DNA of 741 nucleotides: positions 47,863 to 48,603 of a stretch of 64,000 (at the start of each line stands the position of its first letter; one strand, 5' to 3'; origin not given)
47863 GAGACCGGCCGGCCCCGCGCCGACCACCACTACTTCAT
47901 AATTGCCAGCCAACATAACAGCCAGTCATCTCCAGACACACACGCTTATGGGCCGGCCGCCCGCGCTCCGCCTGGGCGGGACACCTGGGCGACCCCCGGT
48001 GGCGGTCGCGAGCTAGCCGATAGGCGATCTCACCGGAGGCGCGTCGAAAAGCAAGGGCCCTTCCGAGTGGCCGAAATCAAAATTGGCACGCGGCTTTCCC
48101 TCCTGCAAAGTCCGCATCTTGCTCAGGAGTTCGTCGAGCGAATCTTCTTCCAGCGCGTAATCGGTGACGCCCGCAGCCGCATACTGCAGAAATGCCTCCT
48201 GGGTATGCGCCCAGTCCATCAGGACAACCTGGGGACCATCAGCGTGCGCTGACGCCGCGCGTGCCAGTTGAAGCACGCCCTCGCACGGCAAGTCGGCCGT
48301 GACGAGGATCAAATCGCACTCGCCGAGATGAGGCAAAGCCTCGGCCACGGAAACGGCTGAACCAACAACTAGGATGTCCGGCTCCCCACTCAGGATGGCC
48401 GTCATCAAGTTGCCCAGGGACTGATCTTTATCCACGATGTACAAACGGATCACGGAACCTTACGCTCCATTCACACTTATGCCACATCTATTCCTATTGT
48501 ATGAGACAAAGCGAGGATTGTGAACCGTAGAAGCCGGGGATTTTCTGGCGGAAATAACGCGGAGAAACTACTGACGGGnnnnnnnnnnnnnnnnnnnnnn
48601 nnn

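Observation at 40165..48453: Duplicated 'aspartate-less receiver + FAD oxidoreductase' module bracketing a small accessory block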

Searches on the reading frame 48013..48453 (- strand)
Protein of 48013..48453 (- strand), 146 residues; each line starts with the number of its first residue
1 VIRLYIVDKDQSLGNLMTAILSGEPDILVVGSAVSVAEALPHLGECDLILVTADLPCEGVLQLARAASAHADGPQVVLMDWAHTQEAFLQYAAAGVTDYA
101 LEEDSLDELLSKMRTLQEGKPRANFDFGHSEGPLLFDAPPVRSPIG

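Call 3: search_protein_families(library=pfam, proteins=[window:48013-48453:-], max_evalue=0.1)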
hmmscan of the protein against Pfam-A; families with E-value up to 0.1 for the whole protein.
window:48013-48453:- (146 aa): 1 family
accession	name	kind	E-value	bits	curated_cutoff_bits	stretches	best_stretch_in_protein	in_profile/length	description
PF00072.30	Response_reg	-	0.00081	20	30.2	1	5-111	2-108/111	Response regulator receiver domain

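Call 6: search_protein_families(library=ncbifam, proteins=[window:48013-48453:-], max_evalue=0.01)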
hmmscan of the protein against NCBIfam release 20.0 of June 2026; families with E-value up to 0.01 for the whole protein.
window:48013-48453:- (146 aa): 7 families
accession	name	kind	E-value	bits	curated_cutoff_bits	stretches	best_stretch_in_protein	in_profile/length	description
TIGR02875.1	spore_0_A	equivalog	0.0001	21.6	200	1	2-119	3-124/262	sporulation transcription factor Spo0A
NF040689.1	MtrAB_MtrA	equivalog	0.00022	20.6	300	1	5-115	2-111/219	MtrAB system response regulator MtrA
NF007977.0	PRK10701.1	equivalog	0.00037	20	330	1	2-115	2-114/241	two-component system response regulator RstA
NF047785.1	respo_reg_MadR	equivalog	0.0013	18.2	300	1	2-120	1-124/209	MadR family response regulator transcription factor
NF007018.1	PRK09483.1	equivalog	0.0026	17.4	280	1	1-120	1-122/217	UvrY/SirA/GacA family response regulator transcription factor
NF007935.0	PRK10651.1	equivalog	0.0038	16.4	250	1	4-120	9-127/216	two-component system response regulator NarL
NF052445.1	RespRegMctR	equivalog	0.0058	16.1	300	1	2-120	2-122/205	two-component system response regulator MctR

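Call 26: find_homologous_proteins(query=window:48013-48453:-, max_evalue=0.001)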
Query window:48013-48453:- (146 aa): 9 proteins with E <= 0.001 among 133 candidates.
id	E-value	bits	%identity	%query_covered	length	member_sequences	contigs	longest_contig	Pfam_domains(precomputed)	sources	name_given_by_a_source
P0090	8.9e-90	316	100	100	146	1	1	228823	-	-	-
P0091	2.3e-63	230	77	100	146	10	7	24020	-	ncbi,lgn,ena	-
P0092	4.1e-60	220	74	99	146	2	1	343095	-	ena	-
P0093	5.6e-60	219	75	98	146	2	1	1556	-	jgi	jgi:DNA-binding NarL/FixJ family response regulator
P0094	3.4e-55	204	77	87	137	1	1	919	-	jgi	jgi:DNA-binding NarL/FixJ family response regulator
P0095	8.2e-55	203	74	88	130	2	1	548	-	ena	-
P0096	4.4e-52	194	73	88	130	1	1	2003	-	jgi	jgi:DNA-binding NarL/FixJ family response regulator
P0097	6.4e-49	183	70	87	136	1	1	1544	-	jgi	jgi:DNA-binding NarL/FixJ family response regulator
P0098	2.9e-4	39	29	98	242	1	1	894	PF00196.26,PF00072.31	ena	-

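Call 29: find_encoding_contigs(protein=P0091, flank=10000, max_places=3)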
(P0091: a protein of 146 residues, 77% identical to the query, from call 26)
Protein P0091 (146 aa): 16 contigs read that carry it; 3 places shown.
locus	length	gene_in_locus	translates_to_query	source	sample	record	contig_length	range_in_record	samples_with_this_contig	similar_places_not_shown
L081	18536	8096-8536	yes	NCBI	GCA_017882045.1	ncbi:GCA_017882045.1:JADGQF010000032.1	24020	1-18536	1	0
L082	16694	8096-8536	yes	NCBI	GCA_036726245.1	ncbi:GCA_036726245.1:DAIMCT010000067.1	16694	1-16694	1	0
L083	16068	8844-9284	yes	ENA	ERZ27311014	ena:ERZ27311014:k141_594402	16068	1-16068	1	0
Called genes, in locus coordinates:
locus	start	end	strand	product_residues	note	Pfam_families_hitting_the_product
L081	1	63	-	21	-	?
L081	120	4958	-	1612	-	PF00270:DEAD, PF00271:Helicase_C, PF19306:WHD_Lhr, PF08494:DEAD_assoc, PF23236:WHD_2nd_Lhr, PF23235:WHD_3rd_Lhr, PF23234:WHD_4th_Lhr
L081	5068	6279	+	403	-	PF00989:PAS (weak), PF13188:PAS_8 (faint), PF08448:PAS_4, PF13426:PAS_9, PF08447:PAS_3 (faint), PF01590:GAF, PF13185:GAF_2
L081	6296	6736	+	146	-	PF01590:GAF, PF13185:GAF_2, PF13492:GAF_3 (weak)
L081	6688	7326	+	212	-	PF07730:HisKA_3, PF02518:HATPase_c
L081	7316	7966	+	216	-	PF00072:Response_reg, PF00196:GerE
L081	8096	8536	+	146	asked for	-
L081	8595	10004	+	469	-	PF00890:FAD_binding_2 (weak), PF01494:FAD_binding_3 (faint), PF01946:Thi4 (faint), PF07992:Pyr_redox_2 (faint), PF12831:FAD_oxidored, PF13450:NAD_binding_8 (weak), PF01266:DAO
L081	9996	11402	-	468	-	PF00202:Aminotran_3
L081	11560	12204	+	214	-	PF00293:NUDIX (weak)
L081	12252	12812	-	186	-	PF00254:FKBP_C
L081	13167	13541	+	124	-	-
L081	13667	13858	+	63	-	-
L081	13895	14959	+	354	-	PF00890:FAD_binding_2 (faint), PF01494:FAD_binding_3 (faint), PF01946:Thi4 (faint), PF07992:Pyr_redox_2 (weak), PF12831:FAD_oxidored, PF01266:DAO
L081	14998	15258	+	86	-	-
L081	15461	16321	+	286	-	PF00085:Thioredoxin, PF13098:Thioredoxin_2 (weak), PF13432:TPR_16 (weak), PF14559:TPR_19, PF14561:TPR_20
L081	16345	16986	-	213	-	PF00128:Alpha-amylase (weak), PF11941:DUF3459 (faint), PF02806:Alpha-amylase_C (weak)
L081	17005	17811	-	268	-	PF00128:Alpha-amylase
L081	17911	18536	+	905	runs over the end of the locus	PF00330:Aconitase, PF00694:Aconitase_C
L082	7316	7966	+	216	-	PF00072:Response_reg, PF00196:GerE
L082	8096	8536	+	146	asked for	-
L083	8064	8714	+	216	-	PF00072:Response_reg, PF00196:GerE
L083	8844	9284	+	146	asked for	-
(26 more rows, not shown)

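Call 31: find_homologous_proteins(query=A2, max_evalue=0.001)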
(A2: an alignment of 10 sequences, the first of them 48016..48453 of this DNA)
Query A2 (10 sequences) (146 aa, profile of the alignment): 464 proteins with E <= 0.001 among 8000 candidates; the best 120 are listed.
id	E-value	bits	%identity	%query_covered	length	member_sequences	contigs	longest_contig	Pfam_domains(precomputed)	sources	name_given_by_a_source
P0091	3.3e-57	210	77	100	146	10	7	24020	-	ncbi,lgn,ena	-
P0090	7.1e-56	205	100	100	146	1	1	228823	-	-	-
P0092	9.0e-56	205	74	99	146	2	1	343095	-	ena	-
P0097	1.5e-55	204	70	87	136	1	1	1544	-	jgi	jgi:DNA-binding NarL/FixJ family response regulator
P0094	6.0e-55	202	77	87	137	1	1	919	-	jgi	jgi:DNA-binding NarL/FixJ family response regulator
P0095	1.4e-53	198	74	88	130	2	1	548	-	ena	-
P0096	3.7e-53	197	73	88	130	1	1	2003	-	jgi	jgi:DNA-binding NarL/FixJ family response regulator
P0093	4.9e-53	196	75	98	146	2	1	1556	-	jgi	jgi:DNA-binding NarL/FixJ family response regulator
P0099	3.1e-49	184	32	83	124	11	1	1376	-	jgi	jgi:DNA-binding NarL/FixJ family response regulator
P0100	4.9e-49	183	34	83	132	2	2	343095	-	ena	-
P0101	3.7e-47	177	34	83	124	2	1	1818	-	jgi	jgi:DNA-binding NarL/FixJ family response regulator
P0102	1.4e-45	172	35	82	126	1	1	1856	PF00072.31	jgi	jgi:DNA-binding NarL/FixJ family response regulator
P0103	1.7e-42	162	34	82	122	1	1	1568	PF00072.31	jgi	jgi:DNA-binding NarL/FixJ family response regulator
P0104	1.1e-41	160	32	74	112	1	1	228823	-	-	-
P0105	5.8e-38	148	39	78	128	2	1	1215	-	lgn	-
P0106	9.6e-34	134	40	85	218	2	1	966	PF00196.26,PF04545.23,PF08281.19,PF00072.31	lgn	-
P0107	3.9e-33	132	43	69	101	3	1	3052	-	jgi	jgi:DNA-binding NarL/FixJ family response regulator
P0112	4.1e-31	125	40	78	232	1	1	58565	PF00196.26,PF04545.23,PF08281.19,PF00072.31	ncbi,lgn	-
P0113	4.5e-31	125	35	69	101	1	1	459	PF00072.31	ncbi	-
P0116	6.2e-30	122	37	69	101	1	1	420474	-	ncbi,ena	-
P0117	6.7e-30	121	38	69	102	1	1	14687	-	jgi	jgi:DNA-binding NarL/FixJ family response regulator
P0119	1.2e-28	117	37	69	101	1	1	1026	PF00072.31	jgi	-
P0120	3.2e-28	116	38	69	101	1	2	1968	PF00072.31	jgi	jgi:DNA-binding NarL/FixJ family response regulator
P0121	6.3e-25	105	37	82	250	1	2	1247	PF00196.26,PF04545.23,PF08281.19,PF00072.31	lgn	-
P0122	4.2e-23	99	31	82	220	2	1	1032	PF00196.26,PF08281.19,PF00072.31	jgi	jgi:DNA-binding NarL/FixJ family response regulator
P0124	2.8e-17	81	34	82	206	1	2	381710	PF00196.26,PF00072.31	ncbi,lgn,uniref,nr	ncbi:response regulator transcription factor [Kibdelosporangium persicum]|uniref:Two-component syste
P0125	8.8e-17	79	27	82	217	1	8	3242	PF00196.26,PF00072.31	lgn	-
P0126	1.1e-15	75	29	82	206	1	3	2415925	PF00196.26,PF00072.31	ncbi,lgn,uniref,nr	ncbi:response regulator [Kibdelosporangium aridum]|uniref:DNA-binding response regulator, NarL/FixJ 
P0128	1.4e-15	75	30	82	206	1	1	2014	PF00196.26,PF00072.31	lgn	-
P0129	1.8e-15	75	26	82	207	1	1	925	PF00196.26,PF04545.23,PF08281.19,PF00072.31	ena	-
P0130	2.7e-15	74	33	82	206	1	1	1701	PF00196.26,PF00072.31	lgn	-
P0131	5.9e-15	73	29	83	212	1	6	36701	PF00196.26,PF08281.19,PF00072.31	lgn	-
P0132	1.2e-14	72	21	82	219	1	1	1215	PF00196.26,PF00072.31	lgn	-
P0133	3.0e-14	71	40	32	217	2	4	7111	PF00196.26,PF00072.31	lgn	-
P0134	3.5e-14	71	31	71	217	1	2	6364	PF00196.26,PF08281.19,PF00072.31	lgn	-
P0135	3.7e-14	71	30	82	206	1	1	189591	PF00196.26,PF00072.31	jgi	jgi:DNA-binding NarL/FixJ family response regulator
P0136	6.3e-14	70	31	82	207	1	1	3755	PF00196.26,PF08281.19,PF00072.31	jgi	jgi:DNA-binding NarL/FixJ family response regulator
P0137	9.3e-14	69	27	82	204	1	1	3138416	PF00196.26,PF08281.19,PF00072.31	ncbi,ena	-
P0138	1.4e-13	69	27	82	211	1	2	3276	PF00196.26,PF00072.31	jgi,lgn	-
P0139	3.6e-13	67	33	60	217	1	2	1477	PF00196.26,PF00072.31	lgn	-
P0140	6.5e-13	66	29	82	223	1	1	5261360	PF00196.26,PF04545.23,PF08281.19,PF00072.31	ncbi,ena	-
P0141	1.4e-12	65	30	82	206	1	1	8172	PF00196.26,PF00072.31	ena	-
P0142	1.5e-12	65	28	84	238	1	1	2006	PF13384.13,PF04967.19,PF00196.26,PF04545.23,PF08281.19,PF00072.31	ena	-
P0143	1.6e-12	65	27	84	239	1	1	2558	PF13384.13,PF04967.19,PF00196.26,PF00072.31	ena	-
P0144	1.6e-12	65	33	82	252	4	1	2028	PF00196.26,PF08281.19,PF00072.31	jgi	jgi:DNA-binding NarL/FixJ family response regulator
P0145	1.7e-12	65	27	84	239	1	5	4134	PF13384.13,PF04967.19,PF00196.26,PF04545.23,PF08281.19,PF00072.31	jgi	jgi:DNA-binding NarL/FixJ family response regulator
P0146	1.7e-12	65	27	84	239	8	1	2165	PF13384.13,PF04967.19,PF00196.26,PF04545.23,PF08281.19,PF00072.31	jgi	jgi:DNA-binding NarL/FixJ family response regulator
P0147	1.9e-12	65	28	84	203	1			PF00072.31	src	-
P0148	2.3e-12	65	29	82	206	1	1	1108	PF00196.26,PF00072.31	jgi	jgi:DNA-binding NarL/FixJ family response regulator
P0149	3.4e-12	64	27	84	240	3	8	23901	PF13384.13,PF04967.19,PF00196.26,PF04545.23,PF08281.19,PF00072.31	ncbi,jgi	ncbi:MAG TPA: response regulator transcription factor [Streptosporangiaceae bacterium]|jgi:two-compo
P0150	3.5e-12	64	28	84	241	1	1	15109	PF13384.13,PF04967.19,PF00196.26,PF08281.19,PF00072.31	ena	-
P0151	3.5e-12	64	28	84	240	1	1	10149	PF13384.13,PF04967.19,PF00196.26,PF04545.23,PF08281.19,PF00072.31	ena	-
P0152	3.9e-12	64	28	84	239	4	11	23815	PF13384.13,PF04967.19,PF00196.26,PF04545.23,PF08281.19,PF00072.31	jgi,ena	jgi:DNA-binding NarL/FixJ family response regulator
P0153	4.7e-12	64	28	84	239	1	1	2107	PF13384.13,PF04967.19,PF00196.26,PF04545.23,PF08281.19,PF00072.31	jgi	jgi:DNA-binding NarL/FixJ family response regulator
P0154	4.8e-12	64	24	82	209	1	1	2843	PF00196.26,PF00072.31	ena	-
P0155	5.0e-12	64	28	84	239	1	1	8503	PF13384.13,PF04967.19,PF00196.26,PF04545.23,PF08281.19,PF00072.31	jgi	jgi:DNA-binding NarL/FixJ family response regulator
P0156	5.0e-12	64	28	84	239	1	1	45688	PF13384.13,PF04967.19,PF00196.26,PF04545.23,PF08281.19,PF00072.31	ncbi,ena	-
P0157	5.0e-12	64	28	84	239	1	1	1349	PF13384.13,PF04967.19,PF00196.26,PF04545.23,PF08281.19,PF00072.31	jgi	jgi:DNA-binding NarL/FixJ family response regulator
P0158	5.3e-12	64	27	90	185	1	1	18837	PF00072.31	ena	-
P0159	6.4e-12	63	26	82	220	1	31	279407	PF00196.26,PF08281.19,PF00072.31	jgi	jgi:two-component system, NarL family, invasion response regulator UvrY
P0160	6.8e-12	63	27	84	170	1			PF00072.31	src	-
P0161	6.9e-12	63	27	84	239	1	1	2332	PF13384.13,PF00196.26,PF08281.19,PF00072.31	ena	-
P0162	9.1e-12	63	26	84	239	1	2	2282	PF13384.13,PF00196.26,PF08281.19,PF00072.31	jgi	jgi:DNA-binding NarL/FixJ family response regulator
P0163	9.4e-12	63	24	82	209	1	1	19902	PF00196.26,PF00072.31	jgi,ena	jgi:DNA-binding NarL/FixJ family response regulator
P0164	1.1e-11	63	29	82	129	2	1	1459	PF00072.31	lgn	-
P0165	1.2e-11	62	26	84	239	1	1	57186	PF13384.13,PF04967.19,PF00196.26,PF04545.23,PF08281.19,PF00072.31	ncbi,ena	-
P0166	1.3e-11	62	28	84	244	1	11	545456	PF13384.13,PF00196.26,PF04545.23,PF08281.19,PF00072.31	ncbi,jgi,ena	ncbi:MAG TPA: response regulator transcription factor [Streptosporangiaceae bacterium]|jgi:DNA-bindi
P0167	1.4e-11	62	27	84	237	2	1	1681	PF13384.13,PF00196.26,PF08281.19,PF00072.31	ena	-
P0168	1.5e-11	62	27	84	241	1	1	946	PF13384.13,PF04967.19,PF00196.26,PF08281.19,PF00072.31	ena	-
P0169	1.7e-11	62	24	99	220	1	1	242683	PF00196.26,PF08281.19,PF00072.31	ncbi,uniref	ncbi:UvrY/SirA/GacA family response regulator transcription factor [Sinimarinibacterium thermocellul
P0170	1.7e-11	62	27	84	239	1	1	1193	PF13384.13,PF04967.19,PF00196.26,PF04545.23,PF08281.19,PF00072.31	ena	-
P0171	1.7e-11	62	24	99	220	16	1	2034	PF00196.26,PF08281.19,PF00072.31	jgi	jgi:two-component system, NarL family, invasion response regulator UvrY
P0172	1.7e-11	62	28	84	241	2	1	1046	PF13384.13,PF04967.19,PF00196.26,PF08281.19,PF00072.31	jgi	-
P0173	1.7e-11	62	26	82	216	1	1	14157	PF13384.13,PF04967.19,PF00196.26,PF04545.23,PF08281.19,PF00072.31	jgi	jgi:DNA-binding NarL/FixJ family response regulator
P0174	2.1e-11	62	26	82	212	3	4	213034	PF00196.26,PF00072.31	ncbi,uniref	ncbi:response regulator [Amycolatopsis sp. NPDC059027]|uniref:response regulator n=1 Tax=unclassifie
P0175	2.2e-11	62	27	82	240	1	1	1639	PF13384.13,PF00196.26,PF04545.23,PF08281.19,PF00072.31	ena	-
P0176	2.4e-11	61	26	84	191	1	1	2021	PF00072.31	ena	-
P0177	2.6e-11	61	26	84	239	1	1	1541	PF13384.13,PF00196.26,PF00072.31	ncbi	-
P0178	2.6e-11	61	26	84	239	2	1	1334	PF13384.13,PF04967.19,PF00196.26,PF00072.31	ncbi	-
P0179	2.6e-11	61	27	84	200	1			PF00072.31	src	-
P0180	3.0e-11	61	27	84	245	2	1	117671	PF13384.13,PF00196.26,PF04545.23,PF08281.19,PF00072.31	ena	-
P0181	3.5e-11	61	27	82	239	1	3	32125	PF13384.13,PF00196.26,PF08281.19,PF00072.31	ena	-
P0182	3.5e-11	61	26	84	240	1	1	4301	PF13384.13,PF04967.19,PF00196.26,PF04545.23,PF08281.19,PF00072.31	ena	-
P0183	3.5e-11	61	26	84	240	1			PF13384.13,PF04967.19,PF00196.26,PF08281.19,PF00072.31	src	-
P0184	3.5e-11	61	26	84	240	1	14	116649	PF13384.13,PF04967.19,PF00196.26,PF04545.23,PF08281.19,PF00072.31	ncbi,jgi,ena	ncbi:MAG TPA: response regulator transcription factor [Streptosporangiaceae bacterium]|jgi:two-compo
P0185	3.5e-11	61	26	84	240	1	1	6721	PF13384.13,PF04967.19,PF00196.26,PF04545.23,PF08281.19,PF00072.31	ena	-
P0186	3.7e-11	61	26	84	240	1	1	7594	PF04967.19,PF00196.26,PF04545.23,PF08281.19,PF00072.31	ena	-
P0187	3.8e-11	61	27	84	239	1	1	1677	PF13384.13,PF04967.19,PF00196.26,PF04545.23,PF08281.19,PF00072.31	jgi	-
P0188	4.1e-11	61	25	82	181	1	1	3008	PF00072.31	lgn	-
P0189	4.5e-11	61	31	83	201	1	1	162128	PF00196.26,PF00072.31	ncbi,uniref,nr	ncbi:response regulator transcription factor [Amycolatopsis sp. OK19-0408]|uniref:Response regulator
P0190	5.3e-11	60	26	84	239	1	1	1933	PF13384.13,PF04967.19,PF00196.26,PF04545.23,PF08281.19,PF00072.31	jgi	-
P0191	5.4e-11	60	26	82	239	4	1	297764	PF13384.13,PF00196.26,PF04545.23,PF08281.19,PF00072.31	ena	-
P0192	6.0e-11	60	27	84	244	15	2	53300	PF13384.13,PF04967.19,PF00196.26,PF04545.23,PF08281.19,PF00072.31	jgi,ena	-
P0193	6.9e-11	60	30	80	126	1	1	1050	PF00072.31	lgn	-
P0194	8.4e-11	60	27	82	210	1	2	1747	PF00196.26,PF00072.31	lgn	-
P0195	1.1e-10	59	27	82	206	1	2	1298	PF00196.26,PF00072.31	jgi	-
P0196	1.1e-10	59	26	84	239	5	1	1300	PF13384.13,PF04967.19,PF00196.26,PF04545.23,PF08281.19,PF00072.31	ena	-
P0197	1.2e-10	59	26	82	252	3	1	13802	PF00196.26,PF08281.19,PF00072.31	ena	-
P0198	1.3e-10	59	25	84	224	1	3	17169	PF00196.26,PF08281.19,PF00072.31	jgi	jgi:two-component system, NarL family, response regulator LiaR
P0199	1.3e-10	59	32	82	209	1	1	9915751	PF00196.26,PF00072.31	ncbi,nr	ncbi:response regulator transcription factor [Saccharothrix sp. AJ9571]|nr:response regulator transc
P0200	2.0e-10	58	26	98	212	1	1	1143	PF13384.13,PF00196.26,PF04545.23,PF08281.19,PF00072.31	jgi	jgi:DNA-binding NarL/FixJ family response regulator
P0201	2.3e-10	58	27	82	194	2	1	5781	PF00196.26,PF00072.31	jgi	jgi:DNA-binding NarL/FixJ family response regulator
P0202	2.3e-10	58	22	82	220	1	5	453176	PF00196.26,PF08281.19,PF00072.31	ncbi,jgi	ncbi:MAG: response regulator transcription factor [Chloroflexota bacterium]|jgi:DNA-binding NarL/Fix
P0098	2.6e-10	58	29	98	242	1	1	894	PF00196.26,PF00072.31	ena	-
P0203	3.3e-10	58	27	82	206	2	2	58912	PF00196.26,PF08281.19,PF00072.31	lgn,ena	-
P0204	3.6e-10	58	24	81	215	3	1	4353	PF00196.26,PF08281.19,PF00072.31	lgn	-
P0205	4.0e-10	57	26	82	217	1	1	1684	PF00196.26,PF00072.31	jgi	-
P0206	4.2e-10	57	27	82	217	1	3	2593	PF00196.26,PF08281.19,PF00072.31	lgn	-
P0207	4.2e-10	57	27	80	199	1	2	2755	PF00196.26,PF08281.19,PF00072.31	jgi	jgi:DNA-binding NarL/FixJ family response regulator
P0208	4.9e-10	57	29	83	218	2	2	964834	PF00196.26,PF00072.31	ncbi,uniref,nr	ncbi:response regulator [Hymenobacter negativus]|uniref:Response regulator transcription factor n=1 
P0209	5.0e-10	57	26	83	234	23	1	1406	PF00196.26,PF00072.31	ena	-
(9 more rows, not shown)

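Call 33: find_encoding_contigs(protein=P0112, flank=8000, max_places=2)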
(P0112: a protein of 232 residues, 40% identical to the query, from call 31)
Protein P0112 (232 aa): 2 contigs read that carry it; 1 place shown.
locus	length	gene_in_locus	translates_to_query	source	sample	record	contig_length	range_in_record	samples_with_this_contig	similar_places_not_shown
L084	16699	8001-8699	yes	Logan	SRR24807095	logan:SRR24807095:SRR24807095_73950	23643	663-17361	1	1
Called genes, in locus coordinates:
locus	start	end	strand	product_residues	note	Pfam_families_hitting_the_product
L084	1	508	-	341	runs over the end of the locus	PF01209:Ubie_methyltran, PF02353:CMAS (weak), PF13489:Methyltransf_23, PF08003:Methyltransf_9 (faint), PF08241:Methyltransf_11, PF08242:Methyltransf_12, PF13649:Methyltransf_25, PF13847:Methyltransf_31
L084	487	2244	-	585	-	PF13231:PMT_2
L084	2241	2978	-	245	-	PF00535:Glycos_transf_2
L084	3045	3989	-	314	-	PF01522:Polysacc_deac_1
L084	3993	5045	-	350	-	PF01408:GFO_IDH_MocA, PF22725:GFO_IDH_MocA_C3, PF02894:GFO_IDH_MocA_C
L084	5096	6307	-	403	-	PF13439:Glyco_transf_4, PF13579:Glyco_trans_4_4, PF00534:Glycos_transf_1, PF13692:Glyco_trans_1_4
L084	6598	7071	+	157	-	PF00072:Response_reg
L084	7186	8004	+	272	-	-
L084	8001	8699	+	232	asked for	PF00072:Response_reg, PF00196:GerE, PF04545:Sigma70_r4 (weak), PF08281:Sigma70_r4_2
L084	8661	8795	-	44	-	-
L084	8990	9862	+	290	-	-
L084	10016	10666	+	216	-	PF03704:BTAD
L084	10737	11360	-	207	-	PF11611:DUF4352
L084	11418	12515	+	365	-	PF13432:TPR_16 (weak)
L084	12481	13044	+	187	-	PF17874:TPR_MalT (weak), PF07719:TPR_2 (faint), PF00515:TPR_1 (faint), PF10602:RPN7 (weak), PF13424:TPR_12 (weak)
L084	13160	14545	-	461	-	PF00083:Sugar_tr, PF07690:MFS_1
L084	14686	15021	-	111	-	-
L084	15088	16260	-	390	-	PF00150:Cellulase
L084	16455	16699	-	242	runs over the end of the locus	-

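Call 34: find_encoding_contigs(protein=P0116, flank=8000, max_places=2)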
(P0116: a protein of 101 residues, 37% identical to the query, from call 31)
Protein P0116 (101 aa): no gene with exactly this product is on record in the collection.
